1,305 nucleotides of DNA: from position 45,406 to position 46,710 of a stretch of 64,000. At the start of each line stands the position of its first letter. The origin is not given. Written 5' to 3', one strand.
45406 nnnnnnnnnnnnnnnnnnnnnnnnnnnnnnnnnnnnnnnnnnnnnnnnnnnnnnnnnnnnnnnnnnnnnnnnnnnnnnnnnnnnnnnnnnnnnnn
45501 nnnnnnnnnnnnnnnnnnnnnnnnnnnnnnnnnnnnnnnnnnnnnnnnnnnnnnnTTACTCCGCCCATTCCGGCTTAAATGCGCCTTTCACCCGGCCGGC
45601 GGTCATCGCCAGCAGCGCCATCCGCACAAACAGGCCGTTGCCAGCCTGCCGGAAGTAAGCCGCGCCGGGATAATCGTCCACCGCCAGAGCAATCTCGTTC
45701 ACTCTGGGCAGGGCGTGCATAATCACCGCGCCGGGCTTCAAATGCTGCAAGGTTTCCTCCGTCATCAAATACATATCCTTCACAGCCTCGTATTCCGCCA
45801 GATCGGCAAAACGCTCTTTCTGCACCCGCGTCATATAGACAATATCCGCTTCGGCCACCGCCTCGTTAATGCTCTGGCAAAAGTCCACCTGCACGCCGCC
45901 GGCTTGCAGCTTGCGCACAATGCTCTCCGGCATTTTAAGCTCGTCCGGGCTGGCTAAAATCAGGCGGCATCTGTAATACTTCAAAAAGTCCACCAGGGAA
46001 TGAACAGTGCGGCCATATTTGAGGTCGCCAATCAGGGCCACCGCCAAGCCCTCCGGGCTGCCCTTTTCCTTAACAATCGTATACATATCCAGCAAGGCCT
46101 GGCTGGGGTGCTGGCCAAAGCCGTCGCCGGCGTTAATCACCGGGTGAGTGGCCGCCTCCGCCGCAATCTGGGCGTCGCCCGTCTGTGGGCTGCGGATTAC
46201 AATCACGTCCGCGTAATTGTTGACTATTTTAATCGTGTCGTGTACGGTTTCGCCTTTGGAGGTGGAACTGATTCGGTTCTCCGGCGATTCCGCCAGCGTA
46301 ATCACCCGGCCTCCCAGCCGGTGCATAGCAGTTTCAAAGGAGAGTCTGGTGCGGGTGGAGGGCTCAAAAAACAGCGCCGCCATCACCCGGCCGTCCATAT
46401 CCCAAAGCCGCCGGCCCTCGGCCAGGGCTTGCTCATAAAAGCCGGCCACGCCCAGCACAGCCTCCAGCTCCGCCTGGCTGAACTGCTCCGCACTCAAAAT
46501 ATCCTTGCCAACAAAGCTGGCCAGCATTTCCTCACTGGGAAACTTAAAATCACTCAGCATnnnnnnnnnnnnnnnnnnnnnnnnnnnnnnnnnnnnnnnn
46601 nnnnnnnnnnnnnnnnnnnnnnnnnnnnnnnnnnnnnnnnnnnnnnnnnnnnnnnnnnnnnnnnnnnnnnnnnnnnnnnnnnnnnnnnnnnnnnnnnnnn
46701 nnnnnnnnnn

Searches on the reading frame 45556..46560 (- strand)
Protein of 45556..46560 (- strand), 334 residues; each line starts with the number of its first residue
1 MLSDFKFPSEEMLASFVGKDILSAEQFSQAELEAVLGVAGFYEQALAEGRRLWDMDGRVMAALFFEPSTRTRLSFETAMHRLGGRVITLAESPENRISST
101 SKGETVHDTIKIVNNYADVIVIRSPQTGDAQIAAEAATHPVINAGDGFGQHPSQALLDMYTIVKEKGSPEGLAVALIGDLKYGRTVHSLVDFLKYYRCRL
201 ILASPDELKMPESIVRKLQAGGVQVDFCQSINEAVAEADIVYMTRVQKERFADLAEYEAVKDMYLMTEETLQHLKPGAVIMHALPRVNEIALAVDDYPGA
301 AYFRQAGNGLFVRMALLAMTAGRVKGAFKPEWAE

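Call 5: search_protein_families(library=pfam, proteins=[window:45556-46560:-])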
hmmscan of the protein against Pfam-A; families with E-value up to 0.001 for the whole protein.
window:45556-46560:- (334 aa): 2 families
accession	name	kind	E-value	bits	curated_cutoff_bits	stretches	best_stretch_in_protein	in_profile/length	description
PF02729.26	OTCace_N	-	1.2e-44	152.4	29.9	1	19-163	1-147/148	Aspartate/ornithine carbamoyltransferase, carbamoyl-P binding domain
PF00185.30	OTCace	-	1.6e-31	109.9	29.4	1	170-319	1-156/157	Aspartate/ornithine carbamoyltransferase, Asp/Orn binding domain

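Call 6: search_protein_families(library=ncbifam, proteins=[window:45556-46560:-])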
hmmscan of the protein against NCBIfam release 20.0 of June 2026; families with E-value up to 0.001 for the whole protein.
window:45556-46560:- (334 aa): 17 families
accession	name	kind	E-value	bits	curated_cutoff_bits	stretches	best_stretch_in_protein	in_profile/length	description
TIGR00670.1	asp_carb_tr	equivalog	1.2e-104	349.7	236.95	1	19-320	1-302/304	aspartate carbamoyltransferase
NF002032.1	PRK00856.1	equivalog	7.1e-91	304.5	263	1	19-319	1-295/297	aspartate carbamoyltransferase catalytic subunit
NF006046.0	PRK08192.1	equivalog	6.3e-81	272.2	512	1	15-322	3-318/339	aspartate carbamoyltransferase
NF008853.0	PRK11891.1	equivalog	1.2e-79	268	560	1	19-322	89-399/430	aspartate carbamoyltransferase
NF001986.0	PRK00779.1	subfamily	7.5e-50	169.8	306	1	18-321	5-304/307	ornithine carbamoyltransferase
NF010387.0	PRK13814.1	equivalog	1.2e-43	149.2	660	1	41-319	29-301/310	aspartate carbamoyltransferase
NF009916.0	PRK13376.1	equivalog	1.1e-40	139.7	800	1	62-330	55-342/525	bifunctional aspartate carbamoyltransferase catalytic subunit/aspartate carbamoyltransferase regulatory subunit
TIGR00658.1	orni_carb_tr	equivalog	2.2e-40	138.7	280.85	1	19-320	1-302/304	ornithine carbamoyltransferase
TIGR04384.1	putr_carbamoyl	exception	1.3e-27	96.8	500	1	21-320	2-306/330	putrescine carbamoyltransferase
NF011380.0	PRK14805.1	equivalog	7.6e-25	87.6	421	1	19-318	2-297/302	ornithine carbamoyltransferase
NF003384.0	PRK04523.1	equivalog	2.2e-21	76.3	288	2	19-168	4-165/336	N-acetylornithine carbamoyltransferase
NF003286.0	PRK04284.1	subfamily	1.5e-19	70.3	515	1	19-290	7-280/332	ornithine carbamoyltransferase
NF011379.0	PRK14804.1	equivalog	1.5e-18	66.9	373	1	19-311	7-299/311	ornithine carbamoyltransferase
TIGR03316.1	ygeW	equivalog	1.6e-11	43.7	500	1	19-242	19-265/391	knotted carbamoyltransferase YgeW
NF005538.0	PRK07200.1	equivalog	2e-11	43.6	453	1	16-126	19-125/396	knotted carbamoyltransferase YgeW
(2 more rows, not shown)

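Call 10: find_encoding_contigs(protein=window:45556-46560:-, flank=3000, max_places=10)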
Protein window:45556-46560:- (334 aa): 17 contigs read that carry it; 10 places shown.
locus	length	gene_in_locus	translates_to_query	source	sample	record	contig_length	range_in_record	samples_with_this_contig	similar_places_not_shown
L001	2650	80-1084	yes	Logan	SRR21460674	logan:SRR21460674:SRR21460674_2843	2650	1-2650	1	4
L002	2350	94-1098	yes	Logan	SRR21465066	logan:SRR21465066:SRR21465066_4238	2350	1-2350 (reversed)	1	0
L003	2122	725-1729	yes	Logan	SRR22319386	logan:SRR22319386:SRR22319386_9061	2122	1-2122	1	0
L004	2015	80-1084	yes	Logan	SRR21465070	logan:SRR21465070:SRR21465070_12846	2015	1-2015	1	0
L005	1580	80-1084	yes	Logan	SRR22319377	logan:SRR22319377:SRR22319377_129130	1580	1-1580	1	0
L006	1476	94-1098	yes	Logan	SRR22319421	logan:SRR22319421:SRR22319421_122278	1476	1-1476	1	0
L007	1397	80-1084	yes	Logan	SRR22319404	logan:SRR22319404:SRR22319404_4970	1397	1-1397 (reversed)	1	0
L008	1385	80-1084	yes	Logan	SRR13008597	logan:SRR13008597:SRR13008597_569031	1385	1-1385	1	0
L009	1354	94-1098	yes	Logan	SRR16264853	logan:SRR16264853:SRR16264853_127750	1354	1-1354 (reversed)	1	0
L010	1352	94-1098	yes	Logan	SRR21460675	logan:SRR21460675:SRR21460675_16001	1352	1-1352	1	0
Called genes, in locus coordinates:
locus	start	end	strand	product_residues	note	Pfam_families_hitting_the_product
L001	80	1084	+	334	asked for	PF02729:OTCace_N, PF00185:OTCace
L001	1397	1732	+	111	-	PF13560:HTH_31, PF12844:HTH_19, PF01381:HTH_3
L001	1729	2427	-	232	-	PF01048:PNP_UDP_1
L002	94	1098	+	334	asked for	PF02729:OTCace_N, PF00185:OTCace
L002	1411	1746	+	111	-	PF13560:HTH_31, PF12844:HTH_19, PF01381:HTH_3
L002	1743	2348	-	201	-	?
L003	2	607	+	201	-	?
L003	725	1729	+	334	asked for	PF02729:OTCace_N, PF00185:OTCace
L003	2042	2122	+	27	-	?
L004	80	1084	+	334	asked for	PF02729:OTCace_N, PF00185:OTCace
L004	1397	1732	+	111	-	PF13560:HTH_31, PF12844:HTH_19, PF01381:HTH_3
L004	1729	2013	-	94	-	?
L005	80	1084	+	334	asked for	PF02729:OTCace_N, PF00185:OTCace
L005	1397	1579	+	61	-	?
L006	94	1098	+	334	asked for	PF02729:OTCace_N, PF00185:OTCace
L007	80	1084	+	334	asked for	PF02729:OTCace_N, PF00185:OTCace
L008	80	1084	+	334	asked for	PF02729:OTCace_N, PF00185:OTCace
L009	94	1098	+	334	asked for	PF02729:OTCace_N, PF00185:OTCace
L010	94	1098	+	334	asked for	PF02729:OTCace_N, PF00185:OTCace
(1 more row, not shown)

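Call 11: find_related_loci(query=window:45556-46560:-, collection=genome_contigs, flank=4000)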
Query window:45556-46560:- (334 aa) in genome_contigs; peptide patterns used: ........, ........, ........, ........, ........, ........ (x = any residue, [..] = any of these).
389 stretches matched a pattern; 327 encode a relative of the query (tblastn E <= 1e-3); the best 80 are kept; 79 distinct loci.
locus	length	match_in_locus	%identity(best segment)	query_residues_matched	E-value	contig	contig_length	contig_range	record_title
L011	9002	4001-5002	98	1-334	0e+0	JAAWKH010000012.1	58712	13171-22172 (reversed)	MAG: Peptococcaceae bacterium isolate ABMPRH_86_1 SL341413_scaffold_524, whole genome shotgun sequence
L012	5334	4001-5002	92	1-334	0e+0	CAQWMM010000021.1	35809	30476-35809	MAG TPA_asm: uncultured Firmicutes bacterium isolate MGBC125362 genome assembly, contig: MGBC125362.21, whole genome sho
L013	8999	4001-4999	85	1-333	0e+0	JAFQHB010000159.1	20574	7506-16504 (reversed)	MAG: Bacillota bacterium isolate RGIG1813 Goat_Cecum-5__c520156, whole genome shotgun sequence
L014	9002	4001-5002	84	1-334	0e+0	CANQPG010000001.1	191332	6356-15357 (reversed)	MAG: uncultured Peptococcaceae bacterium isolate Lapin-012__bin31 genome assembly, contig: Lapin-012__NODE_77_length_191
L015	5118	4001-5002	84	1-334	0e+0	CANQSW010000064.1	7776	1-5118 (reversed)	MAG: uncultured Peptococcaceae bacterium isolate Lapin-032__bin47 genome assembly, contig: Lapin-032__NODE_12313_length_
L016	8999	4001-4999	82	1-333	0e+0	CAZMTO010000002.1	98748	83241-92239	MAG TPA_asm: uncultured Peptococcaceae bacterium isolate SRP313737_co1_373 genome assembly, contig: NODE_344_length_9874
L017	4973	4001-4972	61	1-324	4e-137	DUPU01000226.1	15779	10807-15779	MAG TPA_asm: Clostridia bacterium isolate AS08sgBPME_346 329631_AS08, whole genome shotgun sequence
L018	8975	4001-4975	64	1-324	2e-135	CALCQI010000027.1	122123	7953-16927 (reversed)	MAG TPA_asm: uncultured Peptococcaceae bacterium isolate SRR1562003_bin.17_CONCOCT_v1.1_MAG genome assembly, contig: ERZ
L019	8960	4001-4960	63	5-324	2e-134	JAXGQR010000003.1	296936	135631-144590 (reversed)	MAG: Dehalobacterium sp. isolate AnMBR.bin330 bin330_3, whole genome shotgun sequence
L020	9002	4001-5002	82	1-334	0e+0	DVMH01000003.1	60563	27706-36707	MAG TPA_asm: Candidatus Avidehalobacter gallistercoris isolate 2830 CHK33__C34424_L60563_ERR2241698, whole genome shotgu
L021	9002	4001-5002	84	1-334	0e+0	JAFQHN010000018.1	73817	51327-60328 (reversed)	MAG: Bacillota bacterium isolate RGIG1825 Goat_Cecum-5__c472109, whole genome shotgun sequence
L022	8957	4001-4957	56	8-325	7e-119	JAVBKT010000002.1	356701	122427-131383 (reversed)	MAG: Bacillota bacterium isolate EPI_MAG_00003 c_000001556684, whole genome shotgun sequence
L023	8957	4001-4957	54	8-325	5e-116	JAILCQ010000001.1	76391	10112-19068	MAG: Bacillota bacterium isolate RUI589 k141_12159905_flag=1_multi=18.9915_len=76391, whole genome shotgun sequence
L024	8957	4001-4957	54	8-325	4e-114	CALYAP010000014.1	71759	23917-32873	MAG: uncultured Clostridia bacterium isolate E40__bin13 genome assembly, contig: E40__k127_2162438, whole genome shotgun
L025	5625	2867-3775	58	18-323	7e-114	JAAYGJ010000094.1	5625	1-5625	MAG: Clostridia bacterium isolate AS09scLD_21 142875_AS09, whole genome shotgun sequence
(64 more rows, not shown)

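Call 20: find_related_loci(query=window:45556-46560:-, collection=metagenome_contigs, flank=1500)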
Query window:45556-46560:- (334 aa) in metagenome_contigs; peptide patterns used: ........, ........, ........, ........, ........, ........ (x = any residue, [..] = any of these).
591 stretches matched a pattern; 516 encode a relative of the query (tblastn E <= 1e-3); the best 80 are kept; 80 distinct loci.
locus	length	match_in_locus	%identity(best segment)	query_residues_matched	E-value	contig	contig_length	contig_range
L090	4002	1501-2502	97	1-334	0e+0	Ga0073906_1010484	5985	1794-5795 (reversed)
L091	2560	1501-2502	97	1-334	0e+0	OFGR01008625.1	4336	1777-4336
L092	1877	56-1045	83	1-330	0e+0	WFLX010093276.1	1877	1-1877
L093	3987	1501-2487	60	1-329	5e-138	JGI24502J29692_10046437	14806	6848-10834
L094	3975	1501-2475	64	1-324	7e-136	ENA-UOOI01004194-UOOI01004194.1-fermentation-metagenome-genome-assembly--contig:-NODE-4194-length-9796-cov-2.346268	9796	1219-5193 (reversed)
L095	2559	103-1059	54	8-325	4e-116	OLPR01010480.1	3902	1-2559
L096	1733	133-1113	53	1-325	4e-121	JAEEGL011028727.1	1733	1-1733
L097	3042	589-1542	54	3-323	2e-114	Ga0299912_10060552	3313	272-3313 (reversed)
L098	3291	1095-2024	55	11-323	1e-112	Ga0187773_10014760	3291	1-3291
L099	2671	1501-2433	53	10-323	6e-111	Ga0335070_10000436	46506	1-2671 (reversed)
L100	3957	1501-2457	53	2-322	3e-109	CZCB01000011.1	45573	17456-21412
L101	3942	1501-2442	53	8-323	1e-108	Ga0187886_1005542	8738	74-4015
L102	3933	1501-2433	54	10-323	8e-109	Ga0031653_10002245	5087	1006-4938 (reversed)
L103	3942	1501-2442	53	8-323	1e-108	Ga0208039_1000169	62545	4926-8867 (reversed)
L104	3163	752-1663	55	18-324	7e-109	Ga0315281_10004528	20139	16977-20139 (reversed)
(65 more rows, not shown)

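Call 29: list_cluster_members(proteins=[window:45556-46560:-])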
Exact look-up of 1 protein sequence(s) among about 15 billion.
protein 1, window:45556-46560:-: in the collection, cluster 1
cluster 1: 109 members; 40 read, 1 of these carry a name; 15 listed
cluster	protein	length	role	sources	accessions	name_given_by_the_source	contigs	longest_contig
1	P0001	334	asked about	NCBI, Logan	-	-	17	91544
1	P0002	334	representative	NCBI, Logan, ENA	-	-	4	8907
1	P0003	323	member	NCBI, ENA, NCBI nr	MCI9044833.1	MAG: aspartate carbamoyltransferase [Peptococcaceae bacterium] | aspartate carbamoyltransferase [Peptococcaceae bacterium]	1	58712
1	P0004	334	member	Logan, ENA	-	-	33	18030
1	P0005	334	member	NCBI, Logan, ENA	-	-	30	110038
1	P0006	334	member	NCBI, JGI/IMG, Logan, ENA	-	-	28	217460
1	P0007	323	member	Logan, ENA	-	-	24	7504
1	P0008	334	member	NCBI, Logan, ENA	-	-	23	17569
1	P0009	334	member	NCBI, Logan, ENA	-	-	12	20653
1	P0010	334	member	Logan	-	-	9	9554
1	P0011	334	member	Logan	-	-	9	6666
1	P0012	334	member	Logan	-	-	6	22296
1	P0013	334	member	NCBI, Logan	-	-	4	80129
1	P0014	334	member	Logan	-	-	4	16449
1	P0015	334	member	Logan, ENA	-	-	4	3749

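Call 31: find_encoding_contigs(protein=P0005, flank=1200, max_places=10)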
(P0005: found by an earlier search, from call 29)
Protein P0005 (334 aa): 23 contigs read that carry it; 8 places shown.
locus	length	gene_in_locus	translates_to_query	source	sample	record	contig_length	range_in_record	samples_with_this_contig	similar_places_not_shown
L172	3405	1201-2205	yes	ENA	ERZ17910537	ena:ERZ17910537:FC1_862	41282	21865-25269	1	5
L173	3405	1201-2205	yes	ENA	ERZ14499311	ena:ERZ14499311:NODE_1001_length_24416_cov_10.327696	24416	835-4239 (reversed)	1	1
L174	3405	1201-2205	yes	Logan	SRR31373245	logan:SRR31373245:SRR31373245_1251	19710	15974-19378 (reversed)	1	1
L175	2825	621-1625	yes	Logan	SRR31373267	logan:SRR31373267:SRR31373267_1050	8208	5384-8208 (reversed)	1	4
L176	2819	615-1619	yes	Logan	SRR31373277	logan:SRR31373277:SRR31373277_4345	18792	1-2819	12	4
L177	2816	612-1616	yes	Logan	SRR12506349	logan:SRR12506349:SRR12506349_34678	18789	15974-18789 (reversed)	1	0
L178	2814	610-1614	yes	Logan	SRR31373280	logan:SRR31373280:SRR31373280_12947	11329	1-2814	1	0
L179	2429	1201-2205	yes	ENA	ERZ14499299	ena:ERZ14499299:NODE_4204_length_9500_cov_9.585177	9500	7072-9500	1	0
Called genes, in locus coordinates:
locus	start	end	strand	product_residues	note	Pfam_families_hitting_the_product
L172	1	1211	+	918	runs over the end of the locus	PF00133:tRNA-synt_1, PF09334:tRNA-synt_1g, PF01406:tRNA-synt_1e (weak), PF08264:Anticodon_1, PF06827:zf-FPG_IleRS (weak)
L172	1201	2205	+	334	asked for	PF02729:OTCace_N, PF00185:OTCace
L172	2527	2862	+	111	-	PF13560:HTH_31, PF12844:HTH_19, PF01381:HTH_3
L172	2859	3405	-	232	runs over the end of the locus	PF01048:PNP_UDP_1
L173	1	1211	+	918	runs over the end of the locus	PF00133:tRNA-synt_1, PF09334:tRNA-synt_1g, PF01406:tRNA-synt_1e (weak), PF08264:Anticodon_1, PF06827:zf-FPG_IleRS (weak)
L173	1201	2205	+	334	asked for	PF02729:OTCace_N, PF00185:OTCace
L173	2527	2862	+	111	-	PF13560:HTH_31, PF12844:HTH_19, PF01381:HTH_3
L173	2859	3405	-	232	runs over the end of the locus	PF01048:PNP_UDP_1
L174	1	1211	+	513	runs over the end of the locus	?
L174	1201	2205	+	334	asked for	PF02729:OTCace_N, PF00185:OTCace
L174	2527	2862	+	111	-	PF13560:HTH_31, PF12844:HTH_19, PF01381:HTH_3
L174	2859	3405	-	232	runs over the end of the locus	PF01048:PNP_UDP_1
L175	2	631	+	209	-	?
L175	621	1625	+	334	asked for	PF02729:OTCace_N, PF00185:OTCace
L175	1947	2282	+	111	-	PF13560:HTH_31, PF12844:HTH_19, PF01381:HTH_3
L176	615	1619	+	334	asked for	PF02729:OTCace_N, PF00185:OTCace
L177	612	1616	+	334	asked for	PF02729:OTCace_N, PF00185:OTCace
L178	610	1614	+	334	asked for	PF02729:OTCace_N, PF00185:OTCace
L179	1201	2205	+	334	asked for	PF02729:OTCace_N, PF00185:OTCace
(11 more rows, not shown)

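Call 32: find_encoding_contigs(protein=P0012, flank=1200, max_places=6)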
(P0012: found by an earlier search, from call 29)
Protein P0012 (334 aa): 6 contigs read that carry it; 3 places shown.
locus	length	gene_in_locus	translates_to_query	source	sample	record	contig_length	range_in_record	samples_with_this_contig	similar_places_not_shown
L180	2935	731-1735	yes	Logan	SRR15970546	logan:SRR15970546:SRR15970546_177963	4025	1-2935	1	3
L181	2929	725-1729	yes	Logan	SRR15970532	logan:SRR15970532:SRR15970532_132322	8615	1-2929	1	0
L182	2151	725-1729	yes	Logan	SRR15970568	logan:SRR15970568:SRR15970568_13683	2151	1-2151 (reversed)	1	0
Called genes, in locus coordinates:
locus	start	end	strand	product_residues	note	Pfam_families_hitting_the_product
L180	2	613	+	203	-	?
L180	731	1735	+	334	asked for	PF02729:OTCace_N, PF00185:OTCace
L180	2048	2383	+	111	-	PF13560:HTH_31, PF12844:HTH_19, PF01381:HTH_3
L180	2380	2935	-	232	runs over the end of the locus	PF01048:PNP_UDP_1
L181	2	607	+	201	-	?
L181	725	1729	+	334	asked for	PF02729:OTCace_N, PF00185:OTCace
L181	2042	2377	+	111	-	PF13560:HTH_31, PF12844:HTH_19, PF01381:HTH_3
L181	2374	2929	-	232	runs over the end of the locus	PF01048:PNP_UDP_1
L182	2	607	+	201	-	?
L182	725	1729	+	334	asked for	PF02729:OTCace_N, PF00185:OTCace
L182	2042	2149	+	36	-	?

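Call 33: find_encoding_contigs(protein=P0015, flank=1200, max_places=6)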
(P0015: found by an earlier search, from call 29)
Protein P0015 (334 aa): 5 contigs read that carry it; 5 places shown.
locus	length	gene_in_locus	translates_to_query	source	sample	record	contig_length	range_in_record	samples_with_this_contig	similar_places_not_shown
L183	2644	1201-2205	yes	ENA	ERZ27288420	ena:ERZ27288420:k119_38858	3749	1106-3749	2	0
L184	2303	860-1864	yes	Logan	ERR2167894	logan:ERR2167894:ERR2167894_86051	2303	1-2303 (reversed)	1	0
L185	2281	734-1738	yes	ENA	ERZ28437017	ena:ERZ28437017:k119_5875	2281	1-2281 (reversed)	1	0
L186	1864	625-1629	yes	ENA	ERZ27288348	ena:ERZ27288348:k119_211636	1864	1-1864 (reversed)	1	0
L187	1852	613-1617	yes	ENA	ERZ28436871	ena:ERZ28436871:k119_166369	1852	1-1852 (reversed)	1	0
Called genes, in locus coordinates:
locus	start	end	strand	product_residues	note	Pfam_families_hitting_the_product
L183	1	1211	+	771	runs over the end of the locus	?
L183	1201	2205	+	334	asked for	PF02729:OTCace_N, PF00185:OTCace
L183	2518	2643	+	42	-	?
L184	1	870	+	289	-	?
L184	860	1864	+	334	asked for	PF02729:OTCace_N, PF00185:OTCace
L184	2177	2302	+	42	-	?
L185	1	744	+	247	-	?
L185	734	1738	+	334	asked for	PF02729:OTCace_N, PF00185:OTCace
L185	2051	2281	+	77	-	?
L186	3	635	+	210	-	?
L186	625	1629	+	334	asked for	PF02729:OTCace_N, PF00185:OTCace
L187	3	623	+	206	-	?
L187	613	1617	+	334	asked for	PF02729:OTCace_N, PF00185:OTCace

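Call 34: find_encoding_contigs(protein=P0008, flank=1200, max_places=8)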
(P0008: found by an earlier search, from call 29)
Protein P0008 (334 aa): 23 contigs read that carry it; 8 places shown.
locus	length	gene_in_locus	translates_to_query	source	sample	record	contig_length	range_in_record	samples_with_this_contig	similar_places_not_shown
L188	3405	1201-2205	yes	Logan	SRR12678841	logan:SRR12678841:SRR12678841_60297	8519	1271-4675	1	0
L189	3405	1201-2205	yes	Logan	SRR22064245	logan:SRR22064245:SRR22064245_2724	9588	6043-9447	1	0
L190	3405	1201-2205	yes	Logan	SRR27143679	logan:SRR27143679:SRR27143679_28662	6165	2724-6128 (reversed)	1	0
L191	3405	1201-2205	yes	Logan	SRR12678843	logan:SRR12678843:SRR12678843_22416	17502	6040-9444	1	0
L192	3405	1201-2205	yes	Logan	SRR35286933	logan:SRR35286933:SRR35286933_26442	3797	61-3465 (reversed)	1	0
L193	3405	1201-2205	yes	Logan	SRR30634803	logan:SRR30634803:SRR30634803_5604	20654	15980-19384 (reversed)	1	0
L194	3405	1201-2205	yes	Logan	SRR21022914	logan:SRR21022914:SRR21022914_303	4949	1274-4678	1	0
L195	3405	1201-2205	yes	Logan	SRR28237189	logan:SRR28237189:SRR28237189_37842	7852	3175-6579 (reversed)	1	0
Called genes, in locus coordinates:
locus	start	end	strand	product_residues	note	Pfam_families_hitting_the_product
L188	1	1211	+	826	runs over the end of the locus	?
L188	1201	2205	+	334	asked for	PF02729:OTCace_N, PF00185:OTCace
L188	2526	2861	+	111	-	PF13560:HTH_31, PF12844:HTH_19, PF01381:HTH_3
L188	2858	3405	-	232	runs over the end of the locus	PF01048:PNP_UDP_1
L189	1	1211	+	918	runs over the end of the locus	PF00133:tRNA-synt_1, PF09334:tRNA-synt_1g, PF01406:tRNA-synt_1e (weak), PF08264:Anticodon_1, PF06827:zf-FPG_IleRS (weak)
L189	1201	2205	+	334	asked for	PF02729:OTCace_N, PF00185:OTCace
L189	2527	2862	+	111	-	PF13560:HTH_31, PF12844:HTH_19, PF01381:HTH_3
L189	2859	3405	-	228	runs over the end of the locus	?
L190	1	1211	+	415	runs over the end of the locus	?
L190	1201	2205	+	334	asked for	PF02729:OTCace_N, PF00185:OTCace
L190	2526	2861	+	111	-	PF13560:HTH_31, PF12844:HTH_19, PF01381:HTH_3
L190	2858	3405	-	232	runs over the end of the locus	PF01048:PNP_UDP_1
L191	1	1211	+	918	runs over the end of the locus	PF00133:tRNA-synt_1, PF09334:tRNA-synt_1g, PF01406:tRNA-synt_1e (weak), PF08264:Anticodon_1, PF06827:zf-FPG_IleRS (weak)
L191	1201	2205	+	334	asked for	PF02729:OTCace_N, PF00185:OTCace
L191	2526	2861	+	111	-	PF13560:HTH_31, PF12844:HTH_19, PF01381:HTH_3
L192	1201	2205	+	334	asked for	PF02729:OTCace_N, PF00185:OTCace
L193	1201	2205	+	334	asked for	PF02729:OTCace_N, PF00185:OTCace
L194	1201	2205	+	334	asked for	PF02729:OTCace_N, PF00185:OTCace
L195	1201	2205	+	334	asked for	PF02729:OTCace_N, PF00185:OTCace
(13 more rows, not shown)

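Call 37: find_encoding_contigs(protein=P0006, flank=700, max_places=10)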
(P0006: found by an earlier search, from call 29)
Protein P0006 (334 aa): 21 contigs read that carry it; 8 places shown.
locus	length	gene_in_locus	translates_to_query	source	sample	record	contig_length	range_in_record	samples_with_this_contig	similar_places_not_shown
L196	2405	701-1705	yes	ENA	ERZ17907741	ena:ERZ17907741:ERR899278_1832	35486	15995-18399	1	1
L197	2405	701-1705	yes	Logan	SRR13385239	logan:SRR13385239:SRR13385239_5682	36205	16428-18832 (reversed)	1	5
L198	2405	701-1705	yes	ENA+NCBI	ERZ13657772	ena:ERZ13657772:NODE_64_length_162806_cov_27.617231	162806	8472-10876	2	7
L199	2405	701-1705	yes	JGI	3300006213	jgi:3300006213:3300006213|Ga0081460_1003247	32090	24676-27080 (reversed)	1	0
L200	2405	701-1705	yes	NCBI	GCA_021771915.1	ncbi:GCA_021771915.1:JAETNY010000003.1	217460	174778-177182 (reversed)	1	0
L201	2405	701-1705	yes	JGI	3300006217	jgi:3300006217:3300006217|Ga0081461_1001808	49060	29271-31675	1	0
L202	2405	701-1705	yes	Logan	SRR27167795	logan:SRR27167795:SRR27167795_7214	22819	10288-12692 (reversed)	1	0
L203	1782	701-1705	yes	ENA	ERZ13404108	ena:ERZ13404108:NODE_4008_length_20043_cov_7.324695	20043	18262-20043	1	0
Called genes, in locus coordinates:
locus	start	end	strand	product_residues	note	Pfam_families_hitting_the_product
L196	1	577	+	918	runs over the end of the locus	PF00133:tRNA-synt_1, PF01406:tRNA-synt_1e (faint), PF09334:tRNA-synt_1g, PF08264:Anticodon_1, PF06827:zf-FPG_IleRS (weak)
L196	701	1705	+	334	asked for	PF02729:OTCace_N, PF00185:OTCace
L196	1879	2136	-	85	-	PF13560:HTH_31 (faint), PF01381:HTH_3 (weak), PF12844:HTH_19 (weak), PF13443:HTH_26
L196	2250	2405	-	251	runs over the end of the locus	PF02086:MethyltransfD12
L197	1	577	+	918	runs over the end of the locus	PF00133:tRNA-synt_1, PF01406:tRNA-synt_1e (faint), PF09334:tRNA-synt_1g, PF08264:Anticodon_1, PF06827:zf-FPG_IleRS (weak)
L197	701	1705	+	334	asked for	PF02729:OTCace_N, PF00185:OTCace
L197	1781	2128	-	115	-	-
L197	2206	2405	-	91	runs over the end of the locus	-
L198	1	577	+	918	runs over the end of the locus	PF00133:tRNA-synt_1, PF01406:tRNA-synt_1e (faint), PF09334:tRNA-synt_1g, PF08264:Anticodon_1, PF06827:zf-FPG_IleRS (weak)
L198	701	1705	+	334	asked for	PF02729:OTCace_N, PF00185:OTCace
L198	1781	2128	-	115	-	-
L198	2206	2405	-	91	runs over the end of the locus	-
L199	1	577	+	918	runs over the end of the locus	PF00133:tRNA-synt_1, PF01406:tRNA-synt_1e (faint), PF09334:tRNA-synt_1g, PF08264:Anticodon_1, PF06827:zf-FPG_IleRS (weak)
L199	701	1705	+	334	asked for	PF02729:OTCace_N, PF00185:OTCace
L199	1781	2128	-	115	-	-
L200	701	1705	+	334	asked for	PF02729:OTCace_N, PF00185:OTCace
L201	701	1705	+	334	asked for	PF02729:OTCace_N, PF00185:OTCace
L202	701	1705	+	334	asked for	PF02729:OTCace_N, PF00185:OTCace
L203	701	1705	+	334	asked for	PF02729:OTCace_N, PF00185:OTCace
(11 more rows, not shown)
